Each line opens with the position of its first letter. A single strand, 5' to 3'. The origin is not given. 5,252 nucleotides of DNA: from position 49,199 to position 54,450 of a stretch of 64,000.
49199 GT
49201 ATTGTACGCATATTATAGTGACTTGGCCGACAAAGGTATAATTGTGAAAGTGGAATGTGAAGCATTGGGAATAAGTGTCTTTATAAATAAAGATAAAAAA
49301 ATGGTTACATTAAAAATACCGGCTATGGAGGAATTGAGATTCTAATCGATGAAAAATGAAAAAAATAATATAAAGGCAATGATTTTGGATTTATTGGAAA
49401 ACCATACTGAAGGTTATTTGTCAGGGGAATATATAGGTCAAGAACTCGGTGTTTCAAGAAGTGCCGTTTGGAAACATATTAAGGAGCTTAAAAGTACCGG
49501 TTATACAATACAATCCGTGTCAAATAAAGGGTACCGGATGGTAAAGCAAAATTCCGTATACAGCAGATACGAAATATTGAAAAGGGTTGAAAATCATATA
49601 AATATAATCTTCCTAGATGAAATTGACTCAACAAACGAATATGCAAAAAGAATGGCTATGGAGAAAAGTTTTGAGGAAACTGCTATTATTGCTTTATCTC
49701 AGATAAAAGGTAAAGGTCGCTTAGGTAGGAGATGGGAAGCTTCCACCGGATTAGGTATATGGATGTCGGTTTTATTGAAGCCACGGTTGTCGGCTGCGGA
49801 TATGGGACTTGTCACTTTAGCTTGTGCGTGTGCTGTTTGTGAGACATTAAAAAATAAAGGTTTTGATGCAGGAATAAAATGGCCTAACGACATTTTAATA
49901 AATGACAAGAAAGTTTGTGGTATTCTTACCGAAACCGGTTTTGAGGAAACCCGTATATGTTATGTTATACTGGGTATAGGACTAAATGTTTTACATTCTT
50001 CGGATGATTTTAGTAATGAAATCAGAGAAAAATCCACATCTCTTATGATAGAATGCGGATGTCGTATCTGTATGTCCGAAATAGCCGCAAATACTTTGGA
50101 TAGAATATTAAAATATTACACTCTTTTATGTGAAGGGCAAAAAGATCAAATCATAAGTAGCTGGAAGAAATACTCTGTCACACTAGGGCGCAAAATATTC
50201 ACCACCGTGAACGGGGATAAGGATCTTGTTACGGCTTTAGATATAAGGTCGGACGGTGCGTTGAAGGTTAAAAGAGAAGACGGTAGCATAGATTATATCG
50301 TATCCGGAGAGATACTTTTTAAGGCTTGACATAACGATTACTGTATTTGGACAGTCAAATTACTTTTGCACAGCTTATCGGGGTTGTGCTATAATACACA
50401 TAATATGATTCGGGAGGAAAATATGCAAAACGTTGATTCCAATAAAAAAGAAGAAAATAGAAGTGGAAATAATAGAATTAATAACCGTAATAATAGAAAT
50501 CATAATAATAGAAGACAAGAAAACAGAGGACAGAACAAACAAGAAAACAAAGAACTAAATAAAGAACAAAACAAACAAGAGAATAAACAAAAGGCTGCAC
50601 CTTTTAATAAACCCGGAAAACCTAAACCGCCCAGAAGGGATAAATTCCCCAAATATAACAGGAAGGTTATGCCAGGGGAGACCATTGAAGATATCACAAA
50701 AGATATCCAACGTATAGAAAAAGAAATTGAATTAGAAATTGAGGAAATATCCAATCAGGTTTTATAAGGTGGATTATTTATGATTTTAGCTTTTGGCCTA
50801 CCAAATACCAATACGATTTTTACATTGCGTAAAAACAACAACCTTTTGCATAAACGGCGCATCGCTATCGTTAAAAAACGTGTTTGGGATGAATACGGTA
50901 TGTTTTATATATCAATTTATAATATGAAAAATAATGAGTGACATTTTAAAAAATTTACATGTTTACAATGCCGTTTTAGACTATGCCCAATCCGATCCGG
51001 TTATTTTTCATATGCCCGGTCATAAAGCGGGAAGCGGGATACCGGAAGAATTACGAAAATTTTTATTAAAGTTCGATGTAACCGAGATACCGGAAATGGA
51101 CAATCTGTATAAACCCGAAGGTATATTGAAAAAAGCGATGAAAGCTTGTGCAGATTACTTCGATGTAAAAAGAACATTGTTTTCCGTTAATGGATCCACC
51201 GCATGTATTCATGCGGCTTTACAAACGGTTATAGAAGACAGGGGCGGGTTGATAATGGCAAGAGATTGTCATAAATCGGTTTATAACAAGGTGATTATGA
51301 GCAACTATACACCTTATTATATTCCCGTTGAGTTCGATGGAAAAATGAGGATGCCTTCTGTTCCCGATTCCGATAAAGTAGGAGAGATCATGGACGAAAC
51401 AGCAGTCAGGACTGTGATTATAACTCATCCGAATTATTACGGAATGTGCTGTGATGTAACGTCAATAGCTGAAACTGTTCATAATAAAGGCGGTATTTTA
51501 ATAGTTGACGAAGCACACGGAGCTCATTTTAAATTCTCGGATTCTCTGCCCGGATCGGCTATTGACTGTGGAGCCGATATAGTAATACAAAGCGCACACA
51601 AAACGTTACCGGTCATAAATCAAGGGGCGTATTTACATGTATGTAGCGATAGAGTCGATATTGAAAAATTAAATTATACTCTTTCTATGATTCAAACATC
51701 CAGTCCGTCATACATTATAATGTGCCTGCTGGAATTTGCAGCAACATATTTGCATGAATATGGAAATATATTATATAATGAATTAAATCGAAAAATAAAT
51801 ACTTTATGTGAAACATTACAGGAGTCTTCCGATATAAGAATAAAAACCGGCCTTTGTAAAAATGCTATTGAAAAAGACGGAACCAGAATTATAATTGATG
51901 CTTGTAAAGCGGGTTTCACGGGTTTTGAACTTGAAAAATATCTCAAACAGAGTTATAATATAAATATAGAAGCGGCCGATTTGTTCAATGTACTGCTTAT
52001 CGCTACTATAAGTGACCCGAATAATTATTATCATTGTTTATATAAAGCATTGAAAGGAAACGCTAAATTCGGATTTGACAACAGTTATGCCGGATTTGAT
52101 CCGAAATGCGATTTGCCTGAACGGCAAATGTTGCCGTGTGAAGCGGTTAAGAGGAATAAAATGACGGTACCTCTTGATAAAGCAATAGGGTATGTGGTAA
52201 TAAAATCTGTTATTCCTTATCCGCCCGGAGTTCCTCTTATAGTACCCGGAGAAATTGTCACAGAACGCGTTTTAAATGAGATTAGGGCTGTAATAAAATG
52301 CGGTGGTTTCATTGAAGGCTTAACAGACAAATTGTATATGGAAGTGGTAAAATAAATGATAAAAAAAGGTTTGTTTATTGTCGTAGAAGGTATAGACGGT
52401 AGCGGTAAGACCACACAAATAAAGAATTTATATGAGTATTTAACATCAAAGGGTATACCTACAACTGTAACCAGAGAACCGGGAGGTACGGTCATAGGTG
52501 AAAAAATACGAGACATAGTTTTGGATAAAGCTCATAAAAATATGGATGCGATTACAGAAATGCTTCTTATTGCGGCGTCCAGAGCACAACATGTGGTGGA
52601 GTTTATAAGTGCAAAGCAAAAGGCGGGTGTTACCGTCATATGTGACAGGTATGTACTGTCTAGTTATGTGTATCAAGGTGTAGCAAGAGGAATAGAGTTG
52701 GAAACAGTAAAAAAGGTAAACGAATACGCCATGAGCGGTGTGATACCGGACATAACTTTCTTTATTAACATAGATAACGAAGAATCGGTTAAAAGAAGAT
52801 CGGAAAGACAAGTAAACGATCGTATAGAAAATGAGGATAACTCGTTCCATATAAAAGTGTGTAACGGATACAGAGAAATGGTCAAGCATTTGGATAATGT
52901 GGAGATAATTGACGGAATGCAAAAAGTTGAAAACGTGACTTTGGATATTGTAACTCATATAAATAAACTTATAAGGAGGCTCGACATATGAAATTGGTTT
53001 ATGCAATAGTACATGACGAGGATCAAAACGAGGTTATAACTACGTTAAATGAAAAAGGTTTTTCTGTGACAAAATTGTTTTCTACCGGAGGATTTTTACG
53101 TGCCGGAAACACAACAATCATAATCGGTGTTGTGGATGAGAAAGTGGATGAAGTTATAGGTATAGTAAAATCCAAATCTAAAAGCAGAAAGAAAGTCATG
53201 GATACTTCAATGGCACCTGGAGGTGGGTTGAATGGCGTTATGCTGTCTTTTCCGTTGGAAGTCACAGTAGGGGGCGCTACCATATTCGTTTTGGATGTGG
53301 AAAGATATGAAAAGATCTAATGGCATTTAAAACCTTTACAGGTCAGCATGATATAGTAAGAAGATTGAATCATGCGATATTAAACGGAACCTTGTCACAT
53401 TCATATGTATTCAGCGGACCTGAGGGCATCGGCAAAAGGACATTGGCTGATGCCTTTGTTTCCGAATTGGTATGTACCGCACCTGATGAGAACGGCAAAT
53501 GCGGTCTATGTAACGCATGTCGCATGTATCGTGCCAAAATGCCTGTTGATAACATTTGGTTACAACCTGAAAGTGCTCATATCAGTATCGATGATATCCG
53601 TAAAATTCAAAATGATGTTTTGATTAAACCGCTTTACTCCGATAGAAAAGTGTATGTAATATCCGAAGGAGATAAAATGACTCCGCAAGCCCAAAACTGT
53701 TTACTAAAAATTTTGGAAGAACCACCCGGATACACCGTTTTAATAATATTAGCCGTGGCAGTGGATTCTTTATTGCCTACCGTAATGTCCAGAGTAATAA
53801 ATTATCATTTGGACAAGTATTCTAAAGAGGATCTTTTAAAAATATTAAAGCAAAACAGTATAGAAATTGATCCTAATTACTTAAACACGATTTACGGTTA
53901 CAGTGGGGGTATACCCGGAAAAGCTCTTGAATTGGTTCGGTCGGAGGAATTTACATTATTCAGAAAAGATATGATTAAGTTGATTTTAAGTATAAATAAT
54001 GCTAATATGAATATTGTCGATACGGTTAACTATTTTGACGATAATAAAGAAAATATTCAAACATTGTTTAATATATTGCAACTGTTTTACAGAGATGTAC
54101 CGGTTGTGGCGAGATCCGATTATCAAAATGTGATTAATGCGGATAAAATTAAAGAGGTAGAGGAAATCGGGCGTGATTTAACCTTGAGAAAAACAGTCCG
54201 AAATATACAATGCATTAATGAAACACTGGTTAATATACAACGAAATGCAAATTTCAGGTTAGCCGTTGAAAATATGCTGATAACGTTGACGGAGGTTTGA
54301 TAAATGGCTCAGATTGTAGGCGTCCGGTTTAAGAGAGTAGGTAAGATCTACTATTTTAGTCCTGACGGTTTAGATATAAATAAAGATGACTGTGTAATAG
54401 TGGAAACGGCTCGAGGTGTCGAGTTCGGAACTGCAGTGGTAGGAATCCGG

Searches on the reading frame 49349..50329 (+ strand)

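Call 53: search_protein_families(library=pfam, proteins=[window:49349-50329:+], max_evalue=0.00001)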
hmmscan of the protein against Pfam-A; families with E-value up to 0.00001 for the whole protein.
window:49349-50329:+ (326 aa): 2 families
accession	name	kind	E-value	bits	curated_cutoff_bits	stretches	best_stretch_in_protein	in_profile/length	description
PF08279.18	HTH_11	-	7.6e-17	61.4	25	1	12-63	5-55/55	HTH domain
PF03099.24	BPL_LplA_LipB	-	1.1e-16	61.4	21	1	92-213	5-133/133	Biotin/lipoate A/B protein ligase family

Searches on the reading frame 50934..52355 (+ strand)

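Call 53: search_protein_families(library=pfam, proteins=[window:50934-52355:+], max_evalue=0.00001)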
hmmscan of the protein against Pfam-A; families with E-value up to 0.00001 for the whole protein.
window:50934-52355:+ (473 aa): 2 families
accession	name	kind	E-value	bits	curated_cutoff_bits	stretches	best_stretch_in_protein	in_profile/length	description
PF01276.26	OKR_DC_1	-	1.9e-55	188.7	27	1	11-303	4-322/417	Orn/Lys/Arg decarboxylase, major domain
PF03711.20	OKR_DC_1_C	-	5.4e-09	36.9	24.2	1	395-445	45-99/132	Orn/Lys/Arg decarboxylase, C-terminal domain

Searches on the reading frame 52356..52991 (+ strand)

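Call 53: search_protein_families(library=pfam, proteins=[window:52356-52991:+], max_evalue=0.00001)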
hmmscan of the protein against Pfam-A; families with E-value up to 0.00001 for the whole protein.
window:52356-52991:+ (211 aa): 3 families
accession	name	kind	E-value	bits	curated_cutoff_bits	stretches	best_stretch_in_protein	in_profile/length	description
PF02223.23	Thymidylate_kin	-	4e-52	177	27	1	10-198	1-185/185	Thymidylate kinase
PF13521.12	AAA_28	-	6.8e-08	33.3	27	1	8-166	2-151/164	AAA domain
PF01712.25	dNK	-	4.2e-06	27.1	27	1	8-206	1-202/203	Deoxynucleoside kinase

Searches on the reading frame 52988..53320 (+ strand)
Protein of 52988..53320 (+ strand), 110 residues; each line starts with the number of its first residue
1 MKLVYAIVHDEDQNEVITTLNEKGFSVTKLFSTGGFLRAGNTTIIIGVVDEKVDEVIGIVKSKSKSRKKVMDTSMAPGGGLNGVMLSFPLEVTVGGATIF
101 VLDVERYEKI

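Call 53: search_protein_families(library=pfam, proteins=[window:52988-53320:+], max_evalue=0.00001)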
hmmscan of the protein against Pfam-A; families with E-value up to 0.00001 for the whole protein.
window:52988-53320:+ (110 aa): 1 family
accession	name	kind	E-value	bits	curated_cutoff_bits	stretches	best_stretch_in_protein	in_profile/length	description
PF06153.16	CdAMP_rec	-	5e-38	130.1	27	1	1-110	1-109/109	Cyclic-di-AMP receptor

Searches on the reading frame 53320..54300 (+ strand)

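Call 54: search_protein_families(library=pfam, proteins=[window:53320-54300:+], max_evalue=0.00001)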
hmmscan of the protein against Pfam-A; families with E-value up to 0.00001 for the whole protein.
window:53320-54300:+ (326 aa): 1 family
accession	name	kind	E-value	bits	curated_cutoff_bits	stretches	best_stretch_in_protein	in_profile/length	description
PF13177.12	DNA_pol3_delta2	-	1.4e-44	152.3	27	1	9-166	2-159/161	DNA polymerase III, delta subunit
